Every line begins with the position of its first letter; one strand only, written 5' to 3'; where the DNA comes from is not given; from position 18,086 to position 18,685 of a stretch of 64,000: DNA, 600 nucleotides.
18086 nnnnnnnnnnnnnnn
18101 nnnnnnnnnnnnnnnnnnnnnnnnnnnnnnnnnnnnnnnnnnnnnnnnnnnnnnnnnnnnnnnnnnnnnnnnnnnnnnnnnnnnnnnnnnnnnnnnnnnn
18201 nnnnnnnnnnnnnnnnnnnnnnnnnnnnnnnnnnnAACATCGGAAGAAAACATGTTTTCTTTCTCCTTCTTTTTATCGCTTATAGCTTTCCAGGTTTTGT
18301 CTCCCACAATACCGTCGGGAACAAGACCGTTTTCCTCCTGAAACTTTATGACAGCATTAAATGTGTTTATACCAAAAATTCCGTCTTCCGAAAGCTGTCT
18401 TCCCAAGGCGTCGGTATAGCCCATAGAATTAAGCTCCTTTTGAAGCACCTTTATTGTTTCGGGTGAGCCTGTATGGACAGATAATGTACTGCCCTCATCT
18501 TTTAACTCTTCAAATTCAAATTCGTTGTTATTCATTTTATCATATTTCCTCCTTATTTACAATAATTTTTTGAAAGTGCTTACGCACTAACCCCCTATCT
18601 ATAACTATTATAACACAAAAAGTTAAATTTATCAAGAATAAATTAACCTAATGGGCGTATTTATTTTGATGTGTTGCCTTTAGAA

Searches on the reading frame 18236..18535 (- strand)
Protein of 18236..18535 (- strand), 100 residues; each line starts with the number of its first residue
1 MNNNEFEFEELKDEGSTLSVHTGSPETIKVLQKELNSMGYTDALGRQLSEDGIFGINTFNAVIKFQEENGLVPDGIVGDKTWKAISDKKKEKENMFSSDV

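Call 86: find_homologous_proteins(query=window:18236-18535:-, max_evalue=1e-10)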
Query seq(100 aa) (100 aa): 1 proteins with E <= 1e-10 among 4 candidates.
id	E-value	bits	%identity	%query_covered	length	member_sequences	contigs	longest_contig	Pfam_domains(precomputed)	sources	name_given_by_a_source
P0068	1.3e-39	152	71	94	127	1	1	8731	PF01471.24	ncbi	-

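Call 87: find_encoding_contigs(protein=P0068, flank=6000, max_places=3)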
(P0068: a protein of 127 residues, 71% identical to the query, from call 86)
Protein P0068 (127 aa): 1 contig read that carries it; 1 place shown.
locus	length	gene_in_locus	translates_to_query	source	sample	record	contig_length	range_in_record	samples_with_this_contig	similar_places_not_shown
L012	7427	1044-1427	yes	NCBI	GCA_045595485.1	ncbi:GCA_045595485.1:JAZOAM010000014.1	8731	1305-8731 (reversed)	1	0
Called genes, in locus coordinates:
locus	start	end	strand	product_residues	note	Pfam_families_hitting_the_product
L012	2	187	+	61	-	?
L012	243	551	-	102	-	-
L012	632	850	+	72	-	PF12844:HTH_19, PF01381:HTH_3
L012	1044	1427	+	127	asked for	PF01471:PG_binding_1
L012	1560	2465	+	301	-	-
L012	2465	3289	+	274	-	-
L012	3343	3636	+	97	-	-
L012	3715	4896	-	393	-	PF02350:Epimerase_2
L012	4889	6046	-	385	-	PF01370:Epimerase, PF02719:Polysacc_synt_2 (faint), PF04321:RmlD_sub_bind (faint), PF07993:NAD_binding_4 (faint), PF14667:Polysacc_synt_C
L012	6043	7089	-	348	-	PF01073:3Beta_HSD, PF01370:Epimerase, PF02719:Polysacc_synt_2, PF04321:RmlD_sub_bind, PF05368:NmrA, PF07993:NAD_binding_4, PF16363:GDP_Man_Dehyd, PF13460:NAD_binding_10, +2 more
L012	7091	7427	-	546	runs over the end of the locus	?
